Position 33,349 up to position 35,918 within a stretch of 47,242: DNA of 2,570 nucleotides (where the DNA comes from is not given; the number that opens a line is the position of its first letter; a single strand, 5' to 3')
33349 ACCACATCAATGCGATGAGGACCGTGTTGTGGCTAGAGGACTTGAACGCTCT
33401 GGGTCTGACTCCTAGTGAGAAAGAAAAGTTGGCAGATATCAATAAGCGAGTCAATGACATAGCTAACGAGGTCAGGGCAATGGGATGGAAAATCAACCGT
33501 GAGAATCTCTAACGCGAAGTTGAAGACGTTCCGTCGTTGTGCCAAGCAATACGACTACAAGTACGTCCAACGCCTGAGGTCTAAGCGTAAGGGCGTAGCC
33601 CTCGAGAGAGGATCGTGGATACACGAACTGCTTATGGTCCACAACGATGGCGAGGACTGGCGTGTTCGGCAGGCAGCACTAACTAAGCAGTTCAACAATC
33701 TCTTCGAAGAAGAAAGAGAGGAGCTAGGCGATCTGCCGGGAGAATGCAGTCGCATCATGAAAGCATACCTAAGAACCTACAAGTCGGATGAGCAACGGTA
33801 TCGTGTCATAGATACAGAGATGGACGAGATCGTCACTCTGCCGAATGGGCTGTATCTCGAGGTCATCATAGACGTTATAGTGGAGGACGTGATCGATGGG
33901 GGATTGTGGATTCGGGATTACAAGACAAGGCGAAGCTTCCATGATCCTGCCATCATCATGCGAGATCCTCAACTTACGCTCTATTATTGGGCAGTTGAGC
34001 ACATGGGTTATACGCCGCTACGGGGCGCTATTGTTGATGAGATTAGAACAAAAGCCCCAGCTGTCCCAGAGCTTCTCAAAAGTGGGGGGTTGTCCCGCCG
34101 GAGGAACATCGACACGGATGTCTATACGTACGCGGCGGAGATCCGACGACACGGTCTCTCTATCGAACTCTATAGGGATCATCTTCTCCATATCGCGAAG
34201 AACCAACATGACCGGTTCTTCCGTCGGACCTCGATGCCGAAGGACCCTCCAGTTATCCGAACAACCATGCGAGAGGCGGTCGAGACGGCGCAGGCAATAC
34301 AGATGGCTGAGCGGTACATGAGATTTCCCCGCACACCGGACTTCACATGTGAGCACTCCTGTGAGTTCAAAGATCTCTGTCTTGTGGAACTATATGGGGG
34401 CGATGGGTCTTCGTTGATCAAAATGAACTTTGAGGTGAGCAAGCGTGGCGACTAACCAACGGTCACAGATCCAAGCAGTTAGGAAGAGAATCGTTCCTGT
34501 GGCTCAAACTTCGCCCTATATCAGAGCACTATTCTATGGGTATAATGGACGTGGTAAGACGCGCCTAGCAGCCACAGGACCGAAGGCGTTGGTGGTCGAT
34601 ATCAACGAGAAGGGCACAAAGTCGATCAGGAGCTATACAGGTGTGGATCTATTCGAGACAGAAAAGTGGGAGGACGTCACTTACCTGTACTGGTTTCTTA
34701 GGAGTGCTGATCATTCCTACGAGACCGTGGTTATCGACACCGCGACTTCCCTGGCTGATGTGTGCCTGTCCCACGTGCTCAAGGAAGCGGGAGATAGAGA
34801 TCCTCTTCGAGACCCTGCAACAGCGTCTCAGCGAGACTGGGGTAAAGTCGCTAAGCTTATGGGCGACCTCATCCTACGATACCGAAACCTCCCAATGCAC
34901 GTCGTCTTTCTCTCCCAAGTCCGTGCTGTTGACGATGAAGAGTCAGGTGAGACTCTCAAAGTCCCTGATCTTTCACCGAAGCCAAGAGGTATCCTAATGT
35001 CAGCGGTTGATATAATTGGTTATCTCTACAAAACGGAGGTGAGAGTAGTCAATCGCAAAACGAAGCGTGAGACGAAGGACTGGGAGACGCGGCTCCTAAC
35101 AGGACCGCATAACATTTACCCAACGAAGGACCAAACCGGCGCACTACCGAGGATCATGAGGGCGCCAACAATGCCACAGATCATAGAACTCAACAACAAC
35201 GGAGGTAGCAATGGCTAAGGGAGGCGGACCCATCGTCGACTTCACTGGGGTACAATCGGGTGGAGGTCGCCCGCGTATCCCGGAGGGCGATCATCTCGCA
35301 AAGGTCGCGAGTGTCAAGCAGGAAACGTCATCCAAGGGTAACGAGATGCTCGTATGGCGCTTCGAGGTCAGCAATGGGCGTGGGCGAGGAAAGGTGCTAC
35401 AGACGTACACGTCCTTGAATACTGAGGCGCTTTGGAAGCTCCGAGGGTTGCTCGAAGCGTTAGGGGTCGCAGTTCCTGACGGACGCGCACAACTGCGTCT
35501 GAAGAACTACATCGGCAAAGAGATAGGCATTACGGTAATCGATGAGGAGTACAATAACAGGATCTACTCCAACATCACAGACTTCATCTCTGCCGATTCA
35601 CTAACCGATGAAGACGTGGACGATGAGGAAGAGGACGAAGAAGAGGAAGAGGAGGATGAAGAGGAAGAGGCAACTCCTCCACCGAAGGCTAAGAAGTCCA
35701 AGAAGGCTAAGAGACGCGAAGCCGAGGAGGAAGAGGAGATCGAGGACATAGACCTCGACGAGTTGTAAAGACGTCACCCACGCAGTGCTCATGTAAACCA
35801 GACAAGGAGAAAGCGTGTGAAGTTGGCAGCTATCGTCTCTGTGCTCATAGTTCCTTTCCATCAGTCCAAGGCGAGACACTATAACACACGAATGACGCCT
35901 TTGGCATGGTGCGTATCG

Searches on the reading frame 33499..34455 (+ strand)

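Call 43: search_protein_families(library=pfam, proteins=[window:33499-34455:+], max_evalue=0.001)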
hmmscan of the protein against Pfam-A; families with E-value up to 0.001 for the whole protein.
window:33499-34455:+ (318 aa): 1 family
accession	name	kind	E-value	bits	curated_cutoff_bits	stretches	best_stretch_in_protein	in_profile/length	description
PF12705.13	PDDEXK_1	-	3.9e-24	86.4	22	1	2-294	1-246/247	PD-(D/E)XK nuclease superfamily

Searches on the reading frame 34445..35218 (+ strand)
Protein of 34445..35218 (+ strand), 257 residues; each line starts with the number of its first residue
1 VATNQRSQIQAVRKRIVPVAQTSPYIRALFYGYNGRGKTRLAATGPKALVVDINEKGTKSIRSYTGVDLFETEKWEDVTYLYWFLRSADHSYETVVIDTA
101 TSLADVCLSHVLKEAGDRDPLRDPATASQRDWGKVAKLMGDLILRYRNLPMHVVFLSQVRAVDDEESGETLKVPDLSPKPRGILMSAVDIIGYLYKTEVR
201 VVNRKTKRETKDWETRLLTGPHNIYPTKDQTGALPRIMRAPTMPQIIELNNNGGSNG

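Call 43: search_protein_families(library=pfam, proteins=[window:34445-35218:+], max_evalue=0.001)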
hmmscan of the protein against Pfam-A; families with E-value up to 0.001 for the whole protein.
window:34445-35218:+ (257 aa): 1 family
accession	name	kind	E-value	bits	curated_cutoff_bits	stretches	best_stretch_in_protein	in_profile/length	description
PF13479.12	AAA_24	-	1.2e-22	81.2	27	1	27-229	4-193/195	AAA domain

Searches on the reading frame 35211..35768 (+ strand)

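Call 43: search_protein_families(library=pfam, proteins=[window:35211-35768:+], max_evalue=0.001)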
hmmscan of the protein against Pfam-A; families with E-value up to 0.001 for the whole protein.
window:35211-35768:+ (185 aa): 2 families
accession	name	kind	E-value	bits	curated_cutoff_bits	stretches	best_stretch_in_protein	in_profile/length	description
PF02724.19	CDC45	-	1.1e-05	24.4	34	1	79-175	72-178/624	CDC45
PF21730.2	Vma22_CCDC115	-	0.00036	21.4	28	1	92-174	34-114/143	Vma22/CCDC115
